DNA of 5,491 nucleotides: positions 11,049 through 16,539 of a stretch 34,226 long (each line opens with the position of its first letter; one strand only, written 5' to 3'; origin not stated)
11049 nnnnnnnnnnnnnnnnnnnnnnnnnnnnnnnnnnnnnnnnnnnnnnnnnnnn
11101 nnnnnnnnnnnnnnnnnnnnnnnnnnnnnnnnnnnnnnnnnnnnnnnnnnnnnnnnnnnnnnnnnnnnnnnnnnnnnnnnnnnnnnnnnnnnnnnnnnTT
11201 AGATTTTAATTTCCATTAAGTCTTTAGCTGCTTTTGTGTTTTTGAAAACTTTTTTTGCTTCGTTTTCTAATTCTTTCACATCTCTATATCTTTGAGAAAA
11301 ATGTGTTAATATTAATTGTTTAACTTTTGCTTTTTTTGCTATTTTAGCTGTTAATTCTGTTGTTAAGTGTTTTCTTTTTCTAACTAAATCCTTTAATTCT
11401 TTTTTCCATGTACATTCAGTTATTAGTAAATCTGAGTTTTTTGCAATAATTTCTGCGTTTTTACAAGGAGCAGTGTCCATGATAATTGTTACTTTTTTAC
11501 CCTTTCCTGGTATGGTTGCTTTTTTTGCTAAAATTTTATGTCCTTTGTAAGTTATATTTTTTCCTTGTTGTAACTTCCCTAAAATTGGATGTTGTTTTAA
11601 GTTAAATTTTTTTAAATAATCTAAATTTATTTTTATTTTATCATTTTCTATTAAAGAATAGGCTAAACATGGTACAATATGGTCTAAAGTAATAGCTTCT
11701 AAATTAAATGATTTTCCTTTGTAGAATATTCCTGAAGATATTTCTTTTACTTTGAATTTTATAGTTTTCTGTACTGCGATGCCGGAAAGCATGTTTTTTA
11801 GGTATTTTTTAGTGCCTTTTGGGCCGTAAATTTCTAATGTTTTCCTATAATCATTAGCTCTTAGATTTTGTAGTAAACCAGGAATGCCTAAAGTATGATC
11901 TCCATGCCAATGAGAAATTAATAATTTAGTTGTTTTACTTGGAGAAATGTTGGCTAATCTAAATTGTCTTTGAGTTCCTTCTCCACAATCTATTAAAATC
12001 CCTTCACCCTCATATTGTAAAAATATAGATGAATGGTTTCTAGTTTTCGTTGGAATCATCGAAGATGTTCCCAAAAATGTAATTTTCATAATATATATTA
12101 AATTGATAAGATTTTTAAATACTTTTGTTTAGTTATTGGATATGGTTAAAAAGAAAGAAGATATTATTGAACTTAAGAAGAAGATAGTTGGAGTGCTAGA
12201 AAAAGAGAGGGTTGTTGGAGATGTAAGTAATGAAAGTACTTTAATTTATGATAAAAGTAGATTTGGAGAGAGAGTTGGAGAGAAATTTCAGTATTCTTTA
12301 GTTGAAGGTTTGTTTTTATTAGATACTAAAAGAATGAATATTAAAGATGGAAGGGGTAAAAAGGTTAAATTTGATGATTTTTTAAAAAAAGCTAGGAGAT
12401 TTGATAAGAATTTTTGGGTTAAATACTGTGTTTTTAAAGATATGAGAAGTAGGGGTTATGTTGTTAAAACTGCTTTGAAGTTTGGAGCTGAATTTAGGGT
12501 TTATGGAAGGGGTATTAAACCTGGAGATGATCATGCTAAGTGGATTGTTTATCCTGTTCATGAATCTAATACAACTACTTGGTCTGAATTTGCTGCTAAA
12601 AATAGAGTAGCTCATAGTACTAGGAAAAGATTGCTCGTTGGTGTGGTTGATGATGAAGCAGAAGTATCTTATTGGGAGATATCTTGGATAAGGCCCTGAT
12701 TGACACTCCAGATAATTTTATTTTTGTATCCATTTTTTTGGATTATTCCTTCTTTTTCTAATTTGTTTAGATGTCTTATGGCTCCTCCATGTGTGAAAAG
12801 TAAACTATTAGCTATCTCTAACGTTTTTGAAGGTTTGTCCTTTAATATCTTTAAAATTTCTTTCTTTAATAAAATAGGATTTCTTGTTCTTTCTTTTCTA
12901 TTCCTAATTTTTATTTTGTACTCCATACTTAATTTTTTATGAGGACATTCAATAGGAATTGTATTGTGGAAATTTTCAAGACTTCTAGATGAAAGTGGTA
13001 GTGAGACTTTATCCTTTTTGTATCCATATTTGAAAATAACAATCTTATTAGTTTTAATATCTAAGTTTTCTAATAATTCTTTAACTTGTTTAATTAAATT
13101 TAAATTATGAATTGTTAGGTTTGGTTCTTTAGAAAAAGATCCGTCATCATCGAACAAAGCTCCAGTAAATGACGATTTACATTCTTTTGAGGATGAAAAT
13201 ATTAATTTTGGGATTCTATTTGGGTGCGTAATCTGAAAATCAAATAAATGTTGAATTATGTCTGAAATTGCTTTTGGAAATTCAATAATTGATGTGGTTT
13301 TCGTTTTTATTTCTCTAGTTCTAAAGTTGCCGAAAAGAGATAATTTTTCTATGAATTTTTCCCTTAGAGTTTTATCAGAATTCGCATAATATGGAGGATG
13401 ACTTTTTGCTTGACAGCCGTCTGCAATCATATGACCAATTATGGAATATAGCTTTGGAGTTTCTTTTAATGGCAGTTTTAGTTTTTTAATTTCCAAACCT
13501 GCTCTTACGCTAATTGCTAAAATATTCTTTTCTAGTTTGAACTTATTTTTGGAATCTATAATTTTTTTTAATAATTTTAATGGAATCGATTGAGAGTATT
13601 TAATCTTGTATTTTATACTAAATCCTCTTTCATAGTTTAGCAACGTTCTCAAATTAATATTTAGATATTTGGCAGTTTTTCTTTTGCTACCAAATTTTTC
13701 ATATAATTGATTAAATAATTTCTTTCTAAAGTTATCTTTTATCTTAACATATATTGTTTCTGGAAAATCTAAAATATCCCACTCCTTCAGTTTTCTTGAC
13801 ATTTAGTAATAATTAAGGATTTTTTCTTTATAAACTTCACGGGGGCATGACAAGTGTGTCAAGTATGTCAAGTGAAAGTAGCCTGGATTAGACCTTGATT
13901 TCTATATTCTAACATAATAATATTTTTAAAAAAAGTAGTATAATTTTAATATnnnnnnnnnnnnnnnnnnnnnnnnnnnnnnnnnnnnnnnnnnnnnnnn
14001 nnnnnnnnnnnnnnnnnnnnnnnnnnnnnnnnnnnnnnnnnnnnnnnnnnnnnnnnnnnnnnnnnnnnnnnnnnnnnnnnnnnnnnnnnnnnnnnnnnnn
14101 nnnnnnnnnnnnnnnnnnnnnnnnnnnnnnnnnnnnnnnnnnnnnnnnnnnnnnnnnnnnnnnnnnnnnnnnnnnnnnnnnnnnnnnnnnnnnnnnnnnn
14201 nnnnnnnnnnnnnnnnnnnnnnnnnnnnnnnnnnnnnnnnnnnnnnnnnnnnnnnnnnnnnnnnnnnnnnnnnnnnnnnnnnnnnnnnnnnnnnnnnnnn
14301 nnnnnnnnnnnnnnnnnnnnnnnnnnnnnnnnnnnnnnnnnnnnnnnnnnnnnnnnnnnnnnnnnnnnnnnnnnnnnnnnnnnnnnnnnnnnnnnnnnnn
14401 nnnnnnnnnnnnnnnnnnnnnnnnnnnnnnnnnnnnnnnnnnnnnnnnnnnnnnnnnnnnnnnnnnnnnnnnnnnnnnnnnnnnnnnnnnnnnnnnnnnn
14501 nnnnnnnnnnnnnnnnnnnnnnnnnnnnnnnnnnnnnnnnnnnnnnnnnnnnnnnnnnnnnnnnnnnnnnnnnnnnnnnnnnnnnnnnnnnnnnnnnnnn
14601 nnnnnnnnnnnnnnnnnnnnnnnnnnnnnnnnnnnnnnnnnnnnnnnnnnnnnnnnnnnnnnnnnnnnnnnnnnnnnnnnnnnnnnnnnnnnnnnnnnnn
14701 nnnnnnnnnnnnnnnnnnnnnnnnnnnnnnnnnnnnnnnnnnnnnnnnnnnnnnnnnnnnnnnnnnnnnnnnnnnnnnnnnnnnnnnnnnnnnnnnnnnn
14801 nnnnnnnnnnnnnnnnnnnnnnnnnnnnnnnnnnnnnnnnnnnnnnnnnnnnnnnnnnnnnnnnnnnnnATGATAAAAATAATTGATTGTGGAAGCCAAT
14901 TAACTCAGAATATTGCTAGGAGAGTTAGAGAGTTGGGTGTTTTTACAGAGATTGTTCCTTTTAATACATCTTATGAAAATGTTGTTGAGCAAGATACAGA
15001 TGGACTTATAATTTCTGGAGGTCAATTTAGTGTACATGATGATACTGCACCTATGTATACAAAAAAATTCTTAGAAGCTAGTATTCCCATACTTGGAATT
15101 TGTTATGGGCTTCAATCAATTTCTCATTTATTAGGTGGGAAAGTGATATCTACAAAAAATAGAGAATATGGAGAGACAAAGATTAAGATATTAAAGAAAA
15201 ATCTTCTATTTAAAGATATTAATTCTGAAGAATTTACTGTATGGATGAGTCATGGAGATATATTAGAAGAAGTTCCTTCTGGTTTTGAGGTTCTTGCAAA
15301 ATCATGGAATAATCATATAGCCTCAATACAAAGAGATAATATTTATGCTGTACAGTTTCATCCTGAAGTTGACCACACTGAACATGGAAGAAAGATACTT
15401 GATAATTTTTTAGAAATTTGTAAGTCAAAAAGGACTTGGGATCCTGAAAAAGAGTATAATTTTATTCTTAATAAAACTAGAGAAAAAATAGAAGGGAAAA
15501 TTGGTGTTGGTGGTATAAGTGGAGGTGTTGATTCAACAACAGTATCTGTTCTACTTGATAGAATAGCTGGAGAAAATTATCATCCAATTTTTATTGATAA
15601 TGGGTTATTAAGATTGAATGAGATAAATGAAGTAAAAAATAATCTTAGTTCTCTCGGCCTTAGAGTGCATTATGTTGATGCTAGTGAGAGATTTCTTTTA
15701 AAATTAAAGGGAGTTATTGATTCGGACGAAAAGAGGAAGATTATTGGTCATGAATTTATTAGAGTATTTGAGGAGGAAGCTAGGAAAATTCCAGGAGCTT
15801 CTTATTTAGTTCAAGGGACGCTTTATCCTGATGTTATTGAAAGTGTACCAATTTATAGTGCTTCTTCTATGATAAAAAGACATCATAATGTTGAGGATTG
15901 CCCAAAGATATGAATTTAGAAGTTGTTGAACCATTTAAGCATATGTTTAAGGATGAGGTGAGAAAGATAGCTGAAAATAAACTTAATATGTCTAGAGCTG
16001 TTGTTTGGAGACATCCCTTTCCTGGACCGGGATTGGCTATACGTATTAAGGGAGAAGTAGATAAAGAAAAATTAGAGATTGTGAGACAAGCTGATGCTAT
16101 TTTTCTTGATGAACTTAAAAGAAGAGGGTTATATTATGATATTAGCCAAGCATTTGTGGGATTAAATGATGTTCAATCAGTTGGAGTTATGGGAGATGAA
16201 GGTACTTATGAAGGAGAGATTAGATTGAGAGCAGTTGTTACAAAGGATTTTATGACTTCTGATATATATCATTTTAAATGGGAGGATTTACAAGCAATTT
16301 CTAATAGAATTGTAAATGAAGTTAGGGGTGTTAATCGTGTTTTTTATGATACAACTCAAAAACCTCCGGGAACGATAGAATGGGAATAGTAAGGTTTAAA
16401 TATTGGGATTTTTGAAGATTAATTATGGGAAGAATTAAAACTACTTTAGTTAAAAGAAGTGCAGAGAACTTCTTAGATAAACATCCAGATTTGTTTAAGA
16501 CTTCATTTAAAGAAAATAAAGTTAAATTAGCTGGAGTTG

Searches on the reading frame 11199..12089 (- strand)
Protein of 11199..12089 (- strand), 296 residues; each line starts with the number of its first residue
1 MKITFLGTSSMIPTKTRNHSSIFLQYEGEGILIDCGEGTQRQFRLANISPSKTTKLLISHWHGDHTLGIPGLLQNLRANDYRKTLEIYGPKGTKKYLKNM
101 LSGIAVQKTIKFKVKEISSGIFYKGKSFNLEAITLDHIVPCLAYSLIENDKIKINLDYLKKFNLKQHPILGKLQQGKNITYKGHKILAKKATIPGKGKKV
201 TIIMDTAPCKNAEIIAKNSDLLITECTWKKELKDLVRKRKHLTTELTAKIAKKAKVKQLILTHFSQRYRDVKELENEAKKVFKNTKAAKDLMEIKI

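Call 54: search_protein_families(library=pfam, proteins=[window:11199-12089:-], max_evalue=0.001)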
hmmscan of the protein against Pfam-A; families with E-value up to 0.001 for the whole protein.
window:11199-12089:- (296 aa): 4 families
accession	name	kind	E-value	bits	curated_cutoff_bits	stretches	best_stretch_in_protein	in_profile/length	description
PF12706.13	Lactamase_B_2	-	2.5e-15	57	27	2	31-121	3-94/200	Beta-lactamase superfamily domain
PF00753.33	Lactamase_B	-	5.7e-12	46.4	22.7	1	17-104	4-95/196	Metallo-beta-lactamase superfamily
PF23023.1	Anti-Pycsar_Apyc1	-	0.00018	21.5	50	1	2-152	4-147/250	Anti-Pycsar protein Apyc1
PF13691.12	Lactamase_B_4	-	0.00039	20.5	27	1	14-67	7-62/63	tRNase Z endonuclease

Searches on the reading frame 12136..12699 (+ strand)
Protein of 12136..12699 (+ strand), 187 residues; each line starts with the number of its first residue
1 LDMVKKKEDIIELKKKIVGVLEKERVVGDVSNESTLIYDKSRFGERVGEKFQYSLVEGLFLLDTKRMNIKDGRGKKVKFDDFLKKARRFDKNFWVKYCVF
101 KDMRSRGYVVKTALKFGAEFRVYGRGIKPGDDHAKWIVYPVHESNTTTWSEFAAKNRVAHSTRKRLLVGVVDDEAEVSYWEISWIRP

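Call 54: search_protein_families(library=pfam, proteins=[window:12136-12699:+], max_evalue=0.001)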
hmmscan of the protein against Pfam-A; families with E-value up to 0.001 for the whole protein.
window:12136-12699:+ (187 aa): 2 families
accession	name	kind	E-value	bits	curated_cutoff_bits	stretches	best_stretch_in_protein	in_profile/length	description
PF01974.23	tRNA_int_endo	-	1.5e-26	92.7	27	1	93-179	1-85/85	tRNA intron endonuclease, catalytic C-terminal domain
PF02778.19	tRNA_int_endo_N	-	4.9e-10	39.2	21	1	19-83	3-67/67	tRNA intron endonuclease, N-terminal domain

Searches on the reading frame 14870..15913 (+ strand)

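Call 7: search_protein_families(library=pfam, proteins=[window:14870-15913:+], max_evalue=0.001)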
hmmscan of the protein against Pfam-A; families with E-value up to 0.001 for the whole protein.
window:14870-15913:+ (347 aa): 3 families
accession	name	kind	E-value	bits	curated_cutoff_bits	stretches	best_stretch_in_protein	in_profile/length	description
PF00117.34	GATase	-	1.9e-45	155.3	22.8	1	4-181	2-187/190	Glutamine amidotransferase class-I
PF07722.19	Peptidase_C26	-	4.9e-13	49.8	20.5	1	58-166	92-219/219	Peptidase C26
PF01174.25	SNO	-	6.2e-06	26.7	27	1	42-184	33-186/188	SNO glutamine amidotransferase family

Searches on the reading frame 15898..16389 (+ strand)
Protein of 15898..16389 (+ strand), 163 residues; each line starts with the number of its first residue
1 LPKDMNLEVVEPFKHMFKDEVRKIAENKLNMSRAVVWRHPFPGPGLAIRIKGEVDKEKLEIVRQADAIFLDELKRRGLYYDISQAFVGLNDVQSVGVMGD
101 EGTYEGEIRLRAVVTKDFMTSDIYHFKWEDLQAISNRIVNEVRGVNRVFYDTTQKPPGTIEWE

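Call 7: search_protein_families(library=pfam, proteins=[window:15898-16389:+], max_evalue=0.001)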
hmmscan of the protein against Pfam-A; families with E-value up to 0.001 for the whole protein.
window:15898-16389:+ (163 aa): 1 family
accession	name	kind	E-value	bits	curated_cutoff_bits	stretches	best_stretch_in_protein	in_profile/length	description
PF00958.27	GMP_synt_C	-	9.1e-37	125.4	27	1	71-162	1-92/92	GMP synthase C terminal domain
